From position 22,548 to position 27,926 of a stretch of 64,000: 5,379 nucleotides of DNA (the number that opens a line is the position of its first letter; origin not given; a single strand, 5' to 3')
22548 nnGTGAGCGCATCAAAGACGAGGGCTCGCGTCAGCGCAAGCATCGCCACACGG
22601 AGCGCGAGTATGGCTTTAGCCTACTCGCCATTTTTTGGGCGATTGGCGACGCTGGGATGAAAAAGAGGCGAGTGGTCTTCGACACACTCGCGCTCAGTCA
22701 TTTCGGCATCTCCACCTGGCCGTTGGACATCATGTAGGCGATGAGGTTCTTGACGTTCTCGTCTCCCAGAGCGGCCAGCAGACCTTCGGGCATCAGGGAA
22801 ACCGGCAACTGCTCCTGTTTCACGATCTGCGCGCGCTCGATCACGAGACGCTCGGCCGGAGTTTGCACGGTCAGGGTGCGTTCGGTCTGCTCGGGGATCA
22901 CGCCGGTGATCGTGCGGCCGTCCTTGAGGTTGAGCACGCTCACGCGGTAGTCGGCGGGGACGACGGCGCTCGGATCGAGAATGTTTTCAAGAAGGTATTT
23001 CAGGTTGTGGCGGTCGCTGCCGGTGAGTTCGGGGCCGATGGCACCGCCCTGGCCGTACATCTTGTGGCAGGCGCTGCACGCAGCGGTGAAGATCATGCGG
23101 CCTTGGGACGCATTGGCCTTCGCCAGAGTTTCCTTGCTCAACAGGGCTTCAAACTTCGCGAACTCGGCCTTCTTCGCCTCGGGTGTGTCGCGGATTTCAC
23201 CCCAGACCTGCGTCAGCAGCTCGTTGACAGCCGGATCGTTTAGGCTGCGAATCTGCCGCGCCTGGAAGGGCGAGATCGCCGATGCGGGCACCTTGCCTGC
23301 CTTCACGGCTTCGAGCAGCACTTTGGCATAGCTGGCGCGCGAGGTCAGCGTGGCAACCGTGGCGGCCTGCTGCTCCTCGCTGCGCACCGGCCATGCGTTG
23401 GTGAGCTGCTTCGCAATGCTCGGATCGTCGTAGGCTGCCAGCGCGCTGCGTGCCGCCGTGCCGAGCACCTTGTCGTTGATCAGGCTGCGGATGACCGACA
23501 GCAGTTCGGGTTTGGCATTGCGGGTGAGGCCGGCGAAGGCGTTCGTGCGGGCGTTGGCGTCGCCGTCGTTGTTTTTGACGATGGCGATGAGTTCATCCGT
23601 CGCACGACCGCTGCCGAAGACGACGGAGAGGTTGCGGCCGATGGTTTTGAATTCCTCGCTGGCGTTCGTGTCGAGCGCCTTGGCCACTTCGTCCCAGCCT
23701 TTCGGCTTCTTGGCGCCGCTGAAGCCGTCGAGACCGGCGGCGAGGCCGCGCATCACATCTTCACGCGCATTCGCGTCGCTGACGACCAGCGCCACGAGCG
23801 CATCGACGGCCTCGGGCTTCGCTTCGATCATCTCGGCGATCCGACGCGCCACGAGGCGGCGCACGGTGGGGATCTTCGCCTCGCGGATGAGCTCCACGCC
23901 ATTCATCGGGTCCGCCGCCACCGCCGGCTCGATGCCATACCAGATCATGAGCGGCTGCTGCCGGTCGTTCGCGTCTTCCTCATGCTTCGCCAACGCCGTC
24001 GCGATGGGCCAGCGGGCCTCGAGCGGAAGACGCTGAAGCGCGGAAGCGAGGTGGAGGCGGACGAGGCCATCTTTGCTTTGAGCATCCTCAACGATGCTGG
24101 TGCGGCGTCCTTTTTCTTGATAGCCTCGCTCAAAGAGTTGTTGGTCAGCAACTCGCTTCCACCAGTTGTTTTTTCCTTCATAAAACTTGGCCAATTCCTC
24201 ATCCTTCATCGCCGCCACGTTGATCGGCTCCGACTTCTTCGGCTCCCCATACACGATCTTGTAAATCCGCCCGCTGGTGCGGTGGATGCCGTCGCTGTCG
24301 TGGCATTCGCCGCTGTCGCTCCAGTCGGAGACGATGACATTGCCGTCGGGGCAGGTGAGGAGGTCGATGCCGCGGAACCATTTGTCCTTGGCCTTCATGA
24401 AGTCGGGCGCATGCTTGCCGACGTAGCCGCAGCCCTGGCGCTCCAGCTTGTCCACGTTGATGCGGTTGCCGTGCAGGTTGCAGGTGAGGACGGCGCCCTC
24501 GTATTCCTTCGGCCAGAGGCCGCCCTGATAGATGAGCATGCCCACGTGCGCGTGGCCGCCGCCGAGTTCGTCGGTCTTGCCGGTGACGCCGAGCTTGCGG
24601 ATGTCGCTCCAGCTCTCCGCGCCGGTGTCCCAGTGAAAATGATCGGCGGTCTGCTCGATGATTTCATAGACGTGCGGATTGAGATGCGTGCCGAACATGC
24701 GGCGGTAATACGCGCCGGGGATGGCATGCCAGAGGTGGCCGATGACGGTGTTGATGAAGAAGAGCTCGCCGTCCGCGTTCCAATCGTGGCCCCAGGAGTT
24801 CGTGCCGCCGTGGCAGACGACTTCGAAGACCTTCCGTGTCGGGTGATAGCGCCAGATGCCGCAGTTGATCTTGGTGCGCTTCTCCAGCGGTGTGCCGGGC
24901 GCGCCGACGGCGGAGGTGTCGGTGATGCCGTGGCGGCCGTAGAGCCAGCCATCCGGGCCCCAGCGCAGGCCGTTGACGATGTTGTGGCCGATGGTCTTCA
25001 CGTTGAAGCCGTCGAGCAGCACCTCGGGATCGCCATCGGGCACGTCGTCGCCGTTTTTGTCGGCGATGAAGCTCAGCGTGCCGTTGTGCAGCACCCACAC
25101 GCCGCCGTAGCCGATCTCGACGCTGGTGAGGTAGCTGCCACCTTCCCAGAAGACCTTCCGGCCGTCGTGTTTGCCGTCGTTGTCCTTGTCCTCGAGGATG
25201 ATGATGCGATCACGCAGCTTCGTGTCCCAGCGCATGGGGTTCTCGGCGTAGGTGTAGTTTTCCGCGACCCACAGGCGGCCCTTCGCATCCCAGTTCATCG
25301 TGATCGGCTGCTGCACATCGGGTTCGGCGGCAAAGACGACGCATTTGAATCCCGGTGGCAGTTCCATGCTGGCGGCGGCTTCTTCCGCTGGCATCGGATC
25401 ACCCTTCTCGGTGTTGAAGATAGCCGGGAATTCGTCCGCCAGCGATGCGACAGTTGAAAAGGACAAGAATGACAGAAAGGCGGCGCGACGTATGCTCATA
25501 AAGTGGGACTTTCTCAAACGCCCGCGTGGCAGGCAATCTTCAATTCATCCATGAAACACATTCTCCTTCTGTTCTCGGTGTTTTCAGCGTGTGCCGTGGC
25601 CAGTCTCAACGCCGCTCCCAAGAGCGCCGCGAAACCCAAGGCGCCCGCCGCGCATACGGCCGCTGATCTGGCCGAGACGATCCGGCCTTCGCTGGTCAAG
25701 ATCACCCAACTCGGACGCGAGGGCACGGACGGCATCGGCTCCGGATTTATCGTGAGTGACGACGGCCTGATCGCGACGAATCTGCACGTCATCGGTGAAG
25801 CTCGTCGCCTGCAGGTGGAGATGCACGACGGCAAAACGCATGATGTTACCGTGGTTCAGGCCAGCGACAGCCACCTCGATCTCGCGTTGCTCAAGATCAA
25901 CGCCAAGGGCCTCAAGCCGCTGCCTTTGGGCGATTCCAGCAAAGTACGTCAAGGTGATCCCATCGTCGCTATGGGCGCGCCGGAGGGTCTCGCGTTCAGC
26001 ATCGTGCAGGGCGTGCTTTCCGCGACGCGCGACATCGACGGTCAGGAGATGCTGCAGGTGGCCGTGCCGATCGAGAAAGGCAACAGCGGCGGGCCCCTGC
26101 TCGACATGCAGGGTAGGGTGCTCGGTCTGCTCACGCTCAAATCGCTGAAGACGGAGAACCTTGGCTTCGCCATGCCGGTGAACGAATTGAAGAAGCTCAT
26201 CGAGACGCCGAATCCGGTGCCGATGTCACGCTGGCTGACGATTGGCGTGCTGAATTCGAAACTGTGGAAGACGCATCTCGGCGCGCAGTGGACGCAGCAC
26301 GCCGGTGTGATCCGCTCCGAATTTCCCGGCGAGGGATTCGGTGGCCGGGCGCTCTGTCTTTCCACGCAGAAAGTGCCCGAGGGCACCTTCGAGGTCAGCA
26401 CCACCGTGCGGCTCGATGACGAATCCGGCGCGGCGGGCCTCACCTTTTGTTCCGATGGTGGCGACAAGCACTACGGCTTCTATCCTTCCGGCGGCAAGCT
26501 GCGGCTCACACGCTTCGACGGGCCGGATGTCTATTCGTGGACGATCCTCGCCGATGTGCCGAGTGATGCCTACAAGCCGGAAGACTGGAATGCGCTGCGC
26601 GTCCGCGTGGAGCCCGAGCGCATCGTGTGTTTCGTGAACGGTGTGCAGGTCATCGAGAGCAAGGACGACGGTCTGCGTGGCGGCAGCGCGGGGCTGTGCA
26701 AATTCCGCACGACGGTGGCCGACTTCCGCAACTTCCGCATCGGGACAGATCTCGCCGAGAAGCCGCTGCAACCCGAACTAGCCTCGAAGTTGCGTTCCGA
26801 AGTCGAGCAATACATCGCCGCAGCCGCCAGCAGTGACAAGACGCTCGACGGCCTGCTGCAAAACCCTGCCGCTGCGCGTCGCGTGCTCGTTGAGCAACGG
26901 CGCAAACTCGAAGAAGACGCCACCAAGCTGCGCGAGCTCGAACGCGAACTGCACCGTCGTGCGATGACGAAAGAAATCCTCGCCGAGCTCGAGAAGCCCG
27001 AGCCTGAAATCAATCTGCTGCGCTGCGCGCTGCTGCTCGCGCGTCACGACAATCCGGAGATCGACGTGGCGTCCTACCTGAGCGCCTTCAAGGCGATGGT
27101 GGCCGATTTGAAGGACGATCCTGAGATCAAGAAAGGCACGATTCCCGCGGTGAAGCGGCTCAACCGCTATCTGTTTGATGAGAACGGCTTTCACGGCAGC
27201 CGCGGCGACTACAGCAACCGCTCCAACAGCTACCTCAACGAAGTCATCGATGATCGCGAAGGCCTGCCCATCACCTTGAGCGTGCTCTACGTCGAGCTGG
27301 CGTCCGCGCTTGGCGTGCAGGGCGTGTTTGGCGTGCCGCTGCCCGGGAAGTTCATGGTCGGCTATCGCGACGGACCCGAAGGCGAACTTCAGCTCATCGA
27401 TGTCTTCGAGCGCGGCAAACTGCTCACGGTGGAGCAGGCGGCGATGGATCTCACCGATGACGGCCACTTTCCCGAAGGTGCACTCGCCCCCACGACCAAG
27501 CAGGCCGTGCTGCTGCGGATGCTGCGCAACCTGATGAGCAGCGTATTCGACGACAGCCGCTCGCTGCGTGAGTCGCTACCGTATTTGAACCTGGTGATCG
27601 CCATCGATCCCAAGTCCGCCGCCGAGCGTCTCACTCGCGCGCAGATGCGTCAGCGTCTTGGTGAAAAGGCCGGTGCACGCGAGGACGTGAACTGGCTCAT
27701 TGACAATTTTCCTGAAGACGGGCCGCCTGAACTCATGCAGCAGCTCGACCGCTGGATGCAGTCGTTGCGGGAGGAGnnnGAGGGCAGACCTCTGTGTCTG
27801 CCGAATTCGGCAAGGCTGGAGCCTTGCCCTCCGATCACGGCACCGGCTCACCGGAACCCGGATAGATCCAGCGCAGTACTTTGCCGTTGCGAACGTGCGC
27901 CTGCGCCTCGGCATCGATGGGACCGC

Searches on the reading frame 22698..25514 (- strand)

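Call 29: search_protein_families(library=pfam, proteins=[window:22698-25514:-], max_evalue=0.001)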
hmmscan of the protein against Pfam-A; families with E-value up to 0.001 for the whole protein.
window:22698-25514:- (938 aa): 3 families
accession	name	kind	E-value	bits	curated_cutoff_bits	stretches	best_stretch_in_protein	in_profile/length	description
PF23500.1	DUF7133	-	5.9e-64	217.2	27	1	43-400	2-349/385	Domain of unknown function (DUF7133)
PF13442.11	Cytochrome_CBB3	-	2.1e-06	28.4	27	1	800-845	1-41/68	Cytochrome C oxidase, cbb3-type, subunit III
PF00034.26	Cytochrom_C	-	1.1e-05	27.1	21.3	0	803-834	2-34/90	Cytochrome c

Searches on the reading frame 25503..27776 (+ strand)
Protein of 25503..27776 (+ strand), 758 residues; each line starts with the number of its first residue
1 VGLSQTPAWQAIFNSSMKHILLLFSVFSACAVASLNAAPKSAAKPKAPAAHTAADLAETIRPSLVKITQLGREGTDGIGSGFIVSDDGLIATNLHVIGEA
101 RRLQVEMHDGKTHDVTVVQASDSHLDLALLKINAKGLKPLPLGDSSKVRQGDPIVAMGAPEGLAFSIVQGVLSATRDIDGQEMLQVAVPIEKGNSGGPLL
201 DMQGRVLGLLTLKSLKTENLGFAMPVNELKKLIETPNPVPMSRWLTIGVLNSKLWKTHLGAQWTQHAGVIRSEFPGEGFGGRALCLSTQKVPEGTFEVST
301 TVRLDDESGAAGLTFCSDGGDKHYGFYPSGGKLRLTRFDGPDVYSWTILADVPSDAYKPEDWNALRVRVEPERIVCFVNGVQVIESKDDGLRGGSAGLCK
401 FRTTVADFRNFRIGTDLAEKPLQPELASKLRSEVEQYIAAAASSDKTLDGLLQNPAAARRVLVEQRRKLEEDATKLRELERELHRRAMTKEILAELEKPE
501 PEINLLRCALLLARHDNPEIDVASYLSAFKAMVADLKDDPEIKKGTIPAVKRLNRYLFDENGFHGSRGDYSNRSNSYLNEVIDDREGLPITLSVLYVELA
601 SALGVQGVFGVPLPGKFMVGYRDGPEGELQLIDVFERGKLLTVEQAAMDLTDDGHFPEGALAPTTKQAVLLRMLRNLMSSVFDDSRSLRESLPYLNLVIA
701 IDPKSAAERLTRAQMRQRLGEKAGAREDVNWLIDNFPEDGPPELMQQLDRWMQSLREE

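Call 29: search_protein_families(library=pfam, proteins=[window:25503-27776:+], max_evalue=0.001)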
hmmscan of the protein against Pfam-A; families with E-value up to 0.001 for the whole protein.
window:25503-27776:+ (758 aa): 5 families
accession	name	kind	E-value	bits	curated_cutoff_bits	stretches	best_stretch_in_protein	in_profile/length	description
PF13365.12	Trypsin_2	-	4.9e-32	112.1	27.6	1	79-209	1-144/144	Trypsin-like peptidase domain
PF13369.12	Transglut_core2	-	1.7e-31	109.2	23.5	1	525-675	3-155/155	Transglutaminase-like superfamily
PF00089.32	Trypsin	-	7.9e-12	45.9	20.6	1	78-233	26-220/220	Trypsin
PF06439.18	3keto-disac_hyd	-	3.4e-07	30.9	26.8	1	266-413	29-186/187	3-keto-disaccharide hydrolase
PF13371.12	TPR_9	-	4.1e-06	27.2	35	1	689-739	12-62/73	Tetratricopeptide repeat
